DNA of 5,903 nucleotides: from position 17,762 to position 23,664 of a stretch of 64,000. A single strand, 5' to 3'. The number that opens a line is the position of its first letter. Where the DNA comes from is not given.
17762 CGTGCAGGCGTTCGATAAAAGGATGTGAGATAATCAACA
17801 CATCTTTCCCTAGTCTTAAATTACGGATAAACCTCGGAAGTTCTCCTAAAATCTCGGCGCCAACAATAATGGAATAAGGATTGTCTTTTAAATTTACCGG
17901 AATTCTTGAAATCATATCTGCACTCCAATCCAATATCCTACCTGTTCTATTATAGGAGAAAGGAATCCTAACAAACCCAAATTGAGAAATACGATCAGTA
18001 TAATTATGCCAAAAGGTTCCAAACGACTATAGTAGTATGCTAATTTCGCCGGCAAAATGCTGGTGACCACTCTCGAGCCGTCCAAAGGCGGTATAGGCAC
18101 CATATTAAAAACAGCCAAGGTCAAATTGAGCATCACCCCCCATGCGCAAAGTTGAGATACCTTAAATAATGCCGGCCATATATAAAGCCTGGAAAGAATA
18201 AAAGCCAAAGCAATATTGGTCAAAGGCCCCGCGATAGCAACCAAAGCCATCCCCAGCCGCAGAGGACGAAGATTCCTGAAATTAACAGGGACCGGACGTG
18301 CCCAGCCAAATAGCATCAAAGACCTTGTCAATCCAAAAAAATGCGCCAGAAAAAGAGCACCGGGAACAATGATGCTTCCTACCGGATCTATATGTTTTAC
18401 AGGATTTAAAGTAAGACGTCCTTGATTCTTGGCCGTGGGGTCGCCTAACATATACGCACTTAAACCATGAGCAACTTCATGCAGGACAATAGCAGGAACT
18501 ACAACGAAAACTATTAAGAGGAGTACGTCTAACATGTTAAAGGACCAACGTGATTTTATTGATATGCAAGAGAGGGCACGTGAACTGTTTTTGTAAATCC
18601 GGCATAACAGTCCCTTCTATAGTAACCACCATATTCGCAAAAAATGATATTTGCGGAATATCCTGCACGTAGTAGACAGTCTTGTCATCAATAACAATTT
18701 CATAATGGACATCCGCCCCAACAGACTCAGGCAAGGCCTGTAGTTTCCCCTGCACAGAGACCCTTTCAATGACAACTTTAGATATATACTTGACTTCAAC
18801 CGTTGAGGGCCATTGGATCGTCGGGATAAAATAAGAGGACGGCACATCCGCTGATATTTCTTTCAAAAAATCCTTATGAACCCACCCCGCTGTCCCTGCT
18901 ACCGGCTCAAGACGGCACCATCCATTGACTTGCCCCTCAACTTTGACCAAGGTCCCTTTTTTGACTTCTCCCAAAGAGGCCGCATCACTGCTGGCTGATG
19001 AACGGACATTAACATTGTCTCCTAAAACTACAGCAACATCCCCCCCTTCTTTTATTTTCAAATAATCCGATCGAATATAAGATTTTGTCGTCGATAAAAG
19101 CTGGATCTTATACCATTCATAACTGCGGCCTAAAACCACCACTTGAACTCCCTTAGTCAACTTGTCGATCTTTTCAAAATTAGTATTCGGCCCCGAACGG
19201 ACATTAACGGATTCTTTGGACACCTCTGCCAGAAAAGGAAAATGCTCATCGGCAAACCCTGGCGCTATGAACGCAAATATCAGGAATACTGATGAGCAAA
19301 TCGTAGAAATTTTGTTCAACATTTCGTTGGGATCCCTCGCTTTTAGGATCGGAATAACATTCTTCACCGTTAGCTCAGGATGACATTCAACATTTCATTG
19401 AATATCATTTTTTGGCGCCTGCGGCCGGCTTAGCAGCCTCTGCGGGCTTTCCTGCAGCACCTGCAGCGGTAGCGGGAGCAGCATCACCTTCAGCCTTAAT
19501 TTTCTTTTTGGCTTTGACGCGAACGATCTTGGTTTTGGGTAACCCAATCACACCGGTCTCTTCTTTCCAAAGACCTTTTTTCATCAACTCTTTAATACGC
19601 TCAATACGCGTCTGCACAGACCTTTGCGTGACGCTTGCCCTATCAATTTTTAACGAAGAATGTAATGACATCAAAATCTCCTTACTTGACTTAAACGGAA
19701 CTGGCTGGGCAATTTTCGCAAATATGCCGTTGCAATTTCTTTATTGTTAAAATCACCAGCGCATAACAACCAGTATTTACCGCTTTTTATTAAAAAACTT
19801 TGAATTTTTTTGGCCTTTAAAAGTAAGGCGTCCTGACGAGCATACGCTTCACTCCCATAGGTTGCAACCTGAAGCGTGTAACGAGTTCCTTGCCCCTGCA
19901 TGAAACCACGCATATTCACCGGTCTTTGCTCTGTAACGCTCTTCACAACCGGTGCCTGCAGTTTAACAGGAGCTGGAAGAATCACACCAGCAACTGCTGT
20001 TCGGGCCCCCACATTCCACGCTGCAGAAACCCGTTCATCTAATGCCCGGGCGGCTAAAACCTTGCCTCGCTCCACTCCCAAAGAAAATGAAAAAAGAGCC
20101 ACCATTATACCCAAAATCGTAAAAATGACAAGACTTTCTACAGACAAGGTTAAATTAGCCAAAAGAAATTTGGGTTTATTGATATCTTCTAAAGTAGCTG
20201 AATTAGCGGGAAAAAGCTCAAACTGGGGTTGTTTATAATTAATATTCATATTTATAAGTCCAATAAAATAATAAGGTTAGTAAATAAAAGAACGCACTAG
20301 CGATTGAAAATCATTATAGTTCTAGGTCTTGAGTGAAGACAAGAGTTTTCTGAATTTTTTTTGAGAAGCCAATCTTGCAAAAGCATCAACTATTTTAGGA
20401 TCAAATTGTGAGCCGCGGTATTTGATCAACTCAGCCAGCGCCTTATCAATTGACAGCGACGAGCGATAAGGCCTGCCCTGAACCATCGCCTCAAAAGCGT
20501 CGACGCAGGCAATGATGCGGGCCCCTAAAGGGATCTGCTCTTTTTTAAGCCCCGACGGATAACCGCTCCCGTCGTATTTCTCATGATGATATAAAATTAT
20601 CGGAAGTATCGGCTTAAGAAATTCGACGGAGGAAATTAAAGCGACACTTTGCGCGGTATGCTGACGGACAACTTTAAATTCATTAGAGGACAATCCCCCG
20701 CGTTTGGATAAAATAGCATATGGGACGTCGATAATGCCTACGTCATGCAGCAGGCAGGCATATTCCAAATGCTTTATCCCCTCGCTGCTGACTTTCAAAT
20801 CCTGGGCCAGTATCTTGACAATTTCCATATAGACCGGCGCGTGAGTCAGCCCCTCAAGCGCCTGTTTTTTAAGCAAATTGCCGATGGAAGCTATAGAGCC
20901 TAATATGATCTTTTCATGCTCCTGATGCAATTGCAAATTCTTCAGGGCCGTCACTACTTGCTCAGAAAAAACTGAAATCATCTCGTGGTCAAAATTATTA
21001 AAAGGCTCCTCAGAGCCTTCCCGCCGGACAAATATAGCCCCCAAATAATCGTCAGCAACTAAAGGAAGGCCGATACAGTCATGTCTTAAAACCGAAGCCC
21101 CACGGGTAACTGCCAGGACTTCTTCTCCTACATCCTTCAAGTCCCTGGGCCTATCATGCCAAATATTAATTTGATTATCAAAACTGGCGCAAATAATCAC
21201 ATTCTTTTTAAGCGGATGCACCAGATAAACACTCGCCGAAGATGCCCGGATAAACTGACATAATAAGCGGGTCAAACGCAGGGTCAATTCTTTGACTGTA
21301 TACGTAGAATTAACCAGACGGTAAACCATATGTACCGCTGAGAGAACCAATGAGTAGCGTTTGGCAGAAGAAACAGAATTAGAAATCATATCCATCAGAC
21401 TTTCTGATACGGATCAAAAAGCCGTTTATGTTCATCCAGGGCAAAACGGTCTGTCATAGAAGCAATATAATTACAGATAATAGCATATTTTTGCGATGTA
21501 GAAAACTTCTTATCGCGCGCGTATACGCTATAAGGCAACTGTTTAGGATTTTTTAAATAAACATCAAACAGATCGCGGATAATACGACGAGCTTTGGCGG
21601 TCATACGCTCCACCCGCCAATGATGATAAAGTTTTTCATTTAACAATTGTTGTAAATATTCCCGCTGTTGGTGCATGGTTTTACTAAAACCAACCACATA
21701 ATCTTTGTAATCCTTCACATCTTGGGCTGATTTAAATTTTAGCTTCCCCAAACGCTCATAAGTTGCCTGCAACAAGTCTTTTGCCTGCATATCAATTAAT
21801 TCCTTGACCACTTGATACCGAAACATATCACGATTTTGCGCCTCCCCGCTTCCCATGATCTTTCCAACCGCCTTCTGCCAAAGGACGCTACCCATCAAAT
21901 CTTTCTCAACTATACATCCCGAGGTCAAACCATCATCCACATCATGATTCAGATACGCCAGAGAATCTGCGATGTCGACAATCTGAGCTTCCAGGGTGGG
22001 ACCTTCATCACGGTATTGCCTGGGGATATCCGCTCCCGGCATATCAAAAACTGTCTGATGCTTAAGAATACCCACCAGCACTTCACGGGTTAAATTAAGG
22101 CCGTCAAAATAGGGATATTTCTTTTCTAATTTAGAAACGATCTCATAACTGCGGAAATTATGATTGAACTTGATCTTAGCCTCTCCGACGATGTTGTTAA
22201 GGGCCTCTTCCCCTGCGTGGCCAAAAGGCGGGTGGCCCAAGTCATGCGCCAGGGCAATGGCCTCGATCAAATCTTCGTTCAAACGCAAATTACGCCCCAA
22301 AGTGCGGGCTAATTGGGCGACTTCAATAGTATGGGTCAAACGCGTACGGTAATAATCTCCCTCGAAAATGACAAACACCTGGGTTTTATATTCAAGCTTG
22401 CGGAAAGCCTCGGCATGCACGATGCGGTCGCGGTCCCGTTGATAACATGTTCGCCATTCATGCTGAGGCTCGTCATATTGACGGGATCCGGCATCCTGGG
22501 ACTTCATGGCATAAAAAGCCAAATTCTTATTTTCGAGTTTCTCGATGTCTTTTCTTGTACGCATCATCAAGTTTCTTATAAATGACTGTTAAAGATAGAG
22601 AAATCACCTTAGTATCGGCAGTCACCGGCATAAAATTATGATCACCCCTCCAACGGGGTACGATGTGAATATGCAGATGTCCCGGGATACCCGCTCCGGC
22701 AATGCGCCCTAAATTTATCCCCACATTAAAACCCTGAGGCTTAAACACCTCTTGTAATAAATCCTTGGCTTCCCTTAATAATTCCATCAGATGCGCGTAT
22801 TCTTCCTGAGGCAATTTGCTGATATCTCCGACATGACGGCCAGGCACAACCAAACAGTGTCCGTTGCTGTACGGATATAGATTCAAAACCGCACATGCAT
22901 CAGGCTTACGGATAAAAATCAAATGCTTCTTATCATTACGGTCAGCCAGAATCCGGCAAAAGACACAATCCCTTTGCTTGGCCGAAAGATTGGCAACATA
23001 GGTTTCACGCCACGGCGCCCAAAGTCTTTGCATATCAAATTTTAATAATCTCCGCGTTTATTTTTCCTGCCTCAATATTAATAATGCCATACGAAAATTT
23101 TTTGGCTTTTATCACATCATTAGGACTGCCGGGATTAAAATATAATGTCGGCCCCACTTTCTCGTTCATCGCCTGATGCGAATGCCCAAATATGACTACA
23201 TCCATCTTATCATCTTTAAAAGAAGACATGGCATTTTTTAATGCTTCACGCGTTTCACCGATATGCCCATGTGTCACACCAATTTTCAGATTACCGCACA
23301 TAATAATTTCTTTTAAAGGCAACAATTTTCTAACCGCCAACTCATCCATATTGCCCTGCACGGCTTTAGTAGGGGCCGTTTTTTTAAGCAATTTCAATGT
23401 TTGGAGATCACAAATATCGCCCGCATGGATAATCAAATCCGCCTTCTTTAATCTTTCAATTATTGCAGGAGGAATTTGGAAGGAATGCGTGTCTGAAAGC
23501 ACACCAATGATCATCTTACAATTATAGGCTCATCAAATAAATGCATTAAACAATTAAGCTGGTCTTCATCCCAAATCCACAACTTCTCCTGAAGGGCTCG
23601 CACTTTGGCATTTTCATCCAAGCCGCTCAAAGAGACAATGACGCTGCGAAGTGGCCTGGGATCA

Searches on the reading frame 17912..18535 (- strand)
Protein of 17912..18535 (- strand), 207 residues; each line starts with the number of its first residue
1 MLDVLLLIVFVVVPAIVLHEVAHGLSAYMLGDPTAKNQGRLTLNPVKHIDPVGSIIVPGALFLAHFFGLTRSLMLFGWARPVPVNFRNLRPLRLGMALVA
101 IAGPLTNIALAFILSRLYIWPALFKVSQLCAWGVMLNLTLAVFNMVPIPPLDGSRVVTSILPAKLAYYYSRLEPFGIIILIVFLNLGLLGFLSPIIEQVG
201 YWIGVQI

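Call 12: search_protein_families(library=pfam, proteins=[window:17912-18535:-], max_evalue=0.001)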
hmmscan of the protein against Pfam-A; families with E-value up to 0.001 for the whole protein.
window:17912-18535:- (207 aa): 1 family
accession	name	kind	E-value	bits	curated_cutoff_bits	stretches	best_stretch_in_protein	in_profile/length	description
PF02163.28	Peptidase_M50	-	2.2e-11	44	27.2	1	126-163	159-196/221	Peptidase family M50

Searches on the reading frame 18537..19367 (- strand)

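Call 12: search_protein_families(library=pfam, proteins=[window:18537-19367:-], max_evalue=0.001)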
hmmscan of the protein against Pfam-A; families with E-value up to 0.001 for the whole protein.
window:18537-19367:- (276 aa): 2 families
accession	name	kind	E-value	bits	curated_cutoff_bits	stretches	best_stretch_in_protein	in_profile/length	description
PF08239.17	SH3_3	-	7e-28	97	27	2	53-104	2-54/54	Bacterial SH3 domain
PF06347.19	SH3_4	-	1.8e-13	50.5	24.1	1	117-166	3-52/56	Bacterial SH3 domain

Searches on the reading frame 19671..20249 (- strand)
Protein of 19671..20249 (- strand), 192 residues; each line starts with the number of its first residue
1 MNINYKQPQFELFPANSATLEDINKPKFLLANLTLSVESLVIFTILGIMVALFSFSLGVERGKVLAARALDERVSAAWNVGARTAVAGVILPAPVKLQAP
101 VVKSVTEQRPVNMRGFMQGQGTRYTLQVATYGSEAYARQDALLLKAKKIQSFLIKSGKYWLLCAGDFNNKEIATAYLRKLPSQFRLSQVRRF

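Call 12: search_protein_families(library=pfam, proteins=[window:19671-20249:-], max_evalue=0.001)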
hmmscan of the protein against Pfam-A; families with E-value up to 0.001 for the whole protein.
window:19671-20249:- (192 aa): 1 family
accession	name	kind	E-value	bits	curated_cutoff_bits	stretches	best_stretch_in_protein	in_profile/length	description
PF05036.18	SPOR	-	8.4e-08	32.9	21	1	121-184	2-69/76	SPOR domain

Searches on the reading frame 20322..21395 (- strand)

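Call 12: search_protein_families(library=pfam, proteins=[window:20322-21395:-], max_evalue=0.001)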
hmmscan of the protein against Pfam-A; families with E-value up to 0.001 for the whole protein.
window:20322-21395:- (357 aa): 3 families
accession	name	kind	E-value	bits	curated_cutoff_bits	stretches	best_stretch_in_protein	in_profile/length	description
PF13487.12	HD_5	-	1.8e-40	138.9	27.2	1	185-335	19-170/170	HD domain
PF01966.28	HD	-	9.2e-13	48.9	22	1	190-304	9-116/116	HD domain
PF11849.14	DUF3369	-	0.00068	20.4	27.2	0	101-159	111-167/168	Domain of unknown function (DUF3369)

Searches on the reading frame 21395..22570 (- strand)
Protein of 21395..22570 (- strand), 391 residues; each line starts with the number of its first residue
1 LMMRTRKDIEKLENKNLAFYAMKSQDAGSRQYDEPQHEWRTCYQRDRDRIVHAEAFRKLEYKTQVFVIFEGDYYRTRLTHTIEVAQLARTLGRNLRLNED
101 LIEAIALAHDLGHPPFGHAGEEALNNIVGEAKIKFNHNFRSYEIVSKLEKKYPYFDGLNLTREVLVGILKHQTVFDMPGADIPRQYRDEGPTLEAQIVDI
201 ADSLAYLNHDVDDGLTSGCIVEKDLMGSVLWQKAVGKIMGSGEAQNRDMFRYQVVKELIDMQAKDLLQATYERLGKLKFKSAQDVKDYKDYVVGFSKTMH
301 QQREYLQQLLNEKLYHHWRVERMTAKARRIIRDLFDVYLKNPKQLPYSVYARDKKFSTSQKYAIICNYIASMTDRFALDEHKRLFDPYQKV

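Call 13: search_protein_families(library=pfam, proteins=[window:21395-22570:-], max_evalue=0.0001)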
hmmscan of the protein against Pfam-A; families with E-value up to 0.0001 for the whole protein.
window:21395-22570:- (391 aa): 2 families
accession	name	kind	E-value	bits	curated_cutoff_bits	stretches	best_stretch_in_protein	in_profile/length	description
PF13286.11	HD_assoc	-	2.7e-23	82.8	22.2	1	293-383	1-91/91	Phosphohydrolase-associated domain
PF01966.28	HD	-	1.1e-22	80.9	22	1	77-206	1-115/116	HD domain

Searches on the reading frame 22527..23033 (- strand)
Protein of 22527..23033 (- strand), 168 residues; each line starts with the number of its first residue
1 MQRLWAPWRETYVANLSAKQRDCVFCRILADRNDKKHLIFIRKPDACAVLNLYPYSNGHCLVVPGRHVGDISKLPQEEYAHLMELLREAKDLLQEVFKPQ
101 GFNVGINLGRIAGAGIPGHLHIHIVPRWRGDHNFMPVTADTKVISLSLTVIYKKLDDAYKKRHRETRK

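Call 58: search_protein_families(library=pfam, proteins=[window:22527-23033:-], max_evalue=0.001)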
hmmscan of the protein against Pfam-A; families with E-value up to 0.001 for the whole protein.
window:22527-23033:- (168 aa): 3 families
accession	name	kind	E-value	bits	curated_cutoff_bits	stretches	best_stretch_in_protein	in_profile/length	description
PF01230.28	HIT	-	4.6e-17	62.9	21.5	1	36-127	5-95/98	HIT domain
PF11969.13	DcpS_C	-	2.2e-10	41.4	24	1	23-125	2-100/114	Scavenger mRNA decapping enzyme C-term binding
PF04677.20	CwfJ_C_1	-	0.00036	20.8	21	1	17-81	8-70/122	Protein similar to CwfJ C-terminus 1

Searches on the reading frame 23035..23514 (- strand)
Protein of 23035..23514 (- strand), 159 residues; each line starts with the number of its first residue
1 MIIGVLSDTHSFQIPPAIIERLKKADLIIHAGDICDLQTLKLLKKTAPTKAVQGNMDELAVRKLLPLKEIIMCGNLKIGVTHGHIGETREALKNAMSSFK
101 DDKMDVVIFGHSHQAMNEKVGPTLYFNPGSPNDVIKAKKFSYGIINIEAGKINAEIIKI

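Call 58: search_protein_families(library=pfam, proteins=[window:23035-23514:-], max_evalue=0.001)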
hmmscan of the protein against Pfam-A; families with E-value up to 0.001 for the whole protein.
window:23035-23514:- (159 aa): 3 families
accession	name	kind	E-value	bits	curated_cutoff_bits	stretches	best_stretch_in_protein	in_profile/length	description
PF12850.12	Metallophos_2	-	6.1e-37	127.4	27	1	1-149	1-153/154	Calcineurin-like phosphoesterase superfamily domain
PF00149.33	Metallophos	-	5.1e-09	37.3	21.5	1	3-114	3-190/191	Calcineurin-like phosphoesterase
PF14582.11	Metallophos_3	-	0.00082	19.2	28.2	0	61-154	168-256/259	Metallophosphoesterase, calcineurin superfamily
